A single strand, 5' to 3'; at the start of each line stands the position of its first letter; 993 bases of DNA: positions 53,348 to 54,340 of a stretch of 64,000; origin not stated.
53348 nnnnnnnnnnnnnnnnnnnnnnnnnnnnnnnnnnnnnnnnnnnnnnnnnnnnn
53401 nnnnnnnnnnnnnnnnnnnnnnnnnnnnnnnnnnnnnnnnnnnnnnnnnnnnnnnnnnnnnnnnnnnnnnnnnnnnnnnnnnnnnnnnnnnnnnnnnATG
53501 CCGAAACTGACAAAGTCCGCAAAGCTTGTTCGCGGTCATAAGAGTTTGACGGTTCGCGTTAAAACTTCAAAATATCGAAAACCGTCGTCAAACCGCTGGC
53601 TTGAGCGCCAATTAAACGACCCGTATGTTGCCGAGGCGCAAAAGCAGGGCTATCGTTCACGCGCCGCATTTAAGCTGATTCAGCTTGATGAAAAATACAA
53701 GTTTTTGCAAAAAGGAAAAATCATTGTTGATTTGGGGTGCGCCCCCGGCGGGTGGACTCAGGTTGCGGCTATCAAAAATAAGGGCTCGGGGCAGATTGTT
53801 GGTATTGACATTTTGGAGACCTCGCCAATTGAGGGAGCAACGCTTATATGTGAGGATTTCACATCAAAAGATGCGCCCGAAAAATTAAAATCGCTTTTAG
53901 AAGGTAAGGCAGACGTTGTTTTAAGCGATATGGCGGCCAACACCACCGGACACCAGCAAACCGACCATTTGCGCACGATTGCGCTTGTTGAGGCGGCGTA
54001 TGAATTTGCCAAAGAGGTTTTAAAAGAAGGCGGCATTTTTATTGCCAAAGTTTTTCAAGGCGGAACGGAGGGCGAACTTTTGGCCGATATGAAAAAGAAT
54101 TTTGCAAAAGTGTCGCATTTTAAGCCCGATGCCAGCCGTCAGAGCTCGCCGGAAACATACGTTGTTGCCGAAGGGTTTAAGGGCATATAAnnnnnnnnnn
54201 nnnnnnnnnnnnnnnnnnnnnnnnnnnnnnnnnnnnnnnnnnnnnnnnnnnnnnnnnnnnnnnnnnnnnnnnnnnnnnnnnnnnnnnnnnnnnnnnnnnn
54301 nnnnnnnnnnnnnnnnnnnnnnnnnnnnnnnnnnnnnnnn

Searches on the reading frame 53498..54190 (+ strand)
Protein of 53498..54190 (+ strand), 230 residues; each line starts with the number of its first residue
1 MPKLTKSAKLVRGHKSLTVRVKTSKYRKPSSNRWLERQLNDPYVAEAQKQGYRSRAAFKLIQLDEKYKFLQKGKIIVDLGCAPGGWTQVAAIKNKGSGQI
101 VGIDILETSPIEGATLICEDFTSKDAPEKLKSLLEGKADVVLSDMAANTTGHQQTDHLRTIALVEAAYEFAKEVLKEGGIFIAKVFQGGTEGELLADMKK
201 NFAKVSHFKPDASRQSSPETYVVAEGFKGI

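Call 51: find_homologous_proteins(query=window:53498-54190:+, max_evalue=1e-40)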
Query window:53498-54190:+ (230 aa): 7966 proteins with E <= 1e-40 among 8000 candidates; the best 120 are listed.
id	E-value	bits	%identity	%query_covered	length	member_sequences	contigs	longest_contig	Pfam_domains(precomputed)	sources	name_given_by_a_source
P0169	1.5e-141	487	97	100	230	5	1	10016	PF13847.13,PF01728.26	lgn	-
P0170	4.1e-133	460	98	93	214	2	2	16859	PF13847.13,PF01728.26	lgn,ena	-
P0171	2.9e-127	441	89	100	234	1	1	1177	PF13847.13,PF01728.26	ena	-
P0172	4.6e-127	440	86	99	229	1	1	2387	PF13847.13,PF01728.26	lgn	-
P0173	1.7e-126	438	85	100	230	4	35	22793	PF13847.13,PF01728.26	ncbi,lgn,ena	-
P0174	3.3e-126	437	86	99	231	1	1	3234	PF13847.13,PF01728.26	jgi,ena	-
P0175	2.8e-125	434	84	100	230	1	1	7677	PF13847.13,PF01728.26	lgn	-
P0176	3.3e-125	434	84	99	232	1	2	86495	PF13847.13,PF01728.26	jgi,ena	-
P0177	4.3e-125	434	85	100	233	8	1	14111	PF13847.13,PF01728.26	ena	-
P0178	4.9e-125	433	84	99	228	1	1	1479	PF13847.13,PF13489.13,PF01728.26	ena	-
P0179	5.3e-125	433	84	100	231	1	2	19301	PF13847.13,PF01728.26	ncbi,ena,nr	ncbi:MAG: RlmE family RNA methyltransferase [Alphaproteobacteria bacterium]|nr:RlmE family RNA methy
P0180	8.6e-125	433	85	99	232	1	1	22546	PF13847.13,PF01728.26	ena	-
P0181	1.1e-124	432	85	99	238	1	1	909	PF13847.13,PF01728.26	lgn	-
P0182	2.0e-124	431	85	99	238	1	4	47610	PF13847.13,PF01728.26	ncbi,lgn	-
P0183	3.2e-124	431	84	99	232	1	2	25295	PF13847.13,PF01728.26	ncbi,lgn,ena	-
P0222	1.9e-121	422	83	100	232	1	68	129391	PF13847.13,PF01728.26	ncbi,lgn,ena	-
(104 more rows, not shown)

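Call 52: find_encoding_contigs(protein=P0222, flank=7000, max_places=4)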
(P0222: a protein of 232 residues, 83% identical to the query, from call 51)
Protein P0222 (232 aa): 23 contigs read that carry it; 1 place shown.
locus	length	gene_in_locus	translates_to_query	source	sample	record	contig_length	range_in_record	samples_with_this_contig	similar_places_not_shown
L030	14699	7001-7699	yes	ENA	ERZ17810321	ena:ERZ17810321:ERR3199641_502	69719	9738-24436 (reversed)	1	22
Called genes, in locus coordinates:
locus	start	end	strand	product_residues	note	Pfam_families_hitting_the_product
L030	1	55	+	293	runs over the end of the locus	PF00126:HTH_1, PF03466:LysR_substrate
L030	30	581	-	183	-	PF00126:HTH_1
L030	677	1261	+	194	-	-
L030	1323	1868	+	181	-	PF02677:QueH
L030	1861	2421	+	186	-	PF13302:Acetyltransf_3, PF00583:Acetyltransf_1, PF13420:Acetyltransf_4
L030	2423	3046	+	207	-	PF01351:RNase_HII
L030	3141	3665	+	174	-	-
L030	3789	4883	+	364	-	PF01555:N6_N4_Mtase, PF18755:RAMA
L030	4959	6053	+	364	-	PF02541:Ppx-GppA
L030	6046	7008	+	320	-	PF02541:Ppx-GppA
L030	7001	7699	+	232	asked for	PF01728:FtsJ, PF13847:Methyltransf_31 (weak)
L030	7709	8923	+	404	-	PF01189:Methyltr_RsmB-F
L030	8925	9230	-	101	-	PF01312:Bac_export_2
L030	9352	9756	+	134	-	PF00460:Flg_bb_rod (weak)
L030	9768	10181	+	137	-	PF00460:Flg_bb_rod (weak), PF06429:Flg_bbr_C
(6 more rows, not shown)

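Call 53: find_encoding_contigs(protein=P0176, flank=7000, max_places=2)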
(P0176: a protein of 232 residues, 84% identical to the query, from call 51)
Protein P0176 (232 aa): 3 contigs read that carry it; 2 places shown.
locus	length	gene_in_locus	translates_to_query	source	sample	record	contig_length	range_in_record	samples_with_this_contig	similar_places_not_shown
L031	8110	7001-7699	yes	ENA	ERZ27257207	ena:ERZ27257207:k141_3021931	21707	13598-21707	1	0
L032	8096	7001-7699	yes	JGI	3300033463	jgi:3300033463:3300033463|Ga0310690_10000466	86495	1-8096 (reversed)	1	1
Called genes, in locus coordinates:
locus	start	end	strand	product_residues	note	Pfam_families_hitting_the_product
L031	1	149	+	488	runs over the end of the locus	PF13231:PMT_2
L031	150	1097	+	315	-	PF00535:Glycos_transf_2, PF10111:Glyco_tranf_2_2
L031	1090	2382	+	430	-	PF04794:YdjC, PF04138:GtrA_DPMS_TM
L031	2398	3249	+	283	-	PF00702:Hydrolase (weak), PF13344:Hydrolase_6, PF13242:Hydrolase_like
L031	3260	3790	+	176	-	-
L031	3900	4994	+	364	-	PF01555:N6_N4_Mtase, PF18755:RAMA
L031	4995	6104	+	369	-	PF02541:Ppx-GppA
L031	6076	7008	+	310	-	PF02541:Ppx-GppA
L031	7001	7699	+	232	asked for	PF01728:FtsJ, PF13847:Methyltransf_31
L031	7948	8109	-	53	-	?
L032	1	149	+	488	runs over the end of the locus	PF13231:PMT_2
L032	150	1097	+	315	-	PF00535:Glycos_transf_2, PF10111:Glyco_tranf_2_2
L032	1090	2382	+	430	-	PF04794:YdjC, PF04138:GtrA_DPMS_TM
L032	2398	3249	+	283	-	PF00702:Hydrolase (weak), PF13344:Hydrolase_6, PF13242:Hydrolase_like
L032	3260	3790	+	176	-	-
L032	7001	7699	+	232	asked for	PF01728:FtsJ, PF13847:Methyltransf_31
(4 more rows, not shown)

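Call 77: find_encoding_contigs(protein=P0169, flank=8000, max_places=6)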
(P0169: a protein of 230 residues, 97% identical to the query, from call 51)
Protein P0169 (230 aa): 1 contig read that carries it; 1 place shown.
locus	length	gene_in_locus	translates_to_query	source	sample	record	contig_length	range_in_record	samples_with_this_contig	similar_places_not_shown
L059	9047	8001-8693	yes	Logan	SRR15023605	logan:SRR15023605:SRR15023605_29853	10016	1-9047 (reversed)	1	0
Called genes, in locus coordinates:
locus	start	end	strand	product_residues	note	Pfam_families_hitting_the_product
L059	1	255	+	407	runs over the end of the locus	?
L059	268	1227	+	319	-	PF00535:Glycos_transf_2, PF10111:Glyco_tranf_2_2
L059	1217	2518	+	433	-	PF04794:YdjC, PF04138:GtrA_DPMS_TM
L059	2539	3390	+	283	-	PF00702:Hydrolase (weak), PF13344:Hydrolase_6, PF13242:Hydrolase_like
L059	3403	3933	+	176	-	-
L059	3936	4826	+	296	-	-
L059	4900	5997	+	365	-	PF03602:Cons_hypoth95 (faint), PF01555:N6_N4_Mtase, PF18755:RAMA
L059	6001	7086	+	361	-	PF02541:Ppx-GppA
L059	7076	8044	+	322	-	PF02541:Ppx-GppA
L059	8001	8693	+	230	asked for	PF01728:FtsJ, PF13847:Methyltransf_31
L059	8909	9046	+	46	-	?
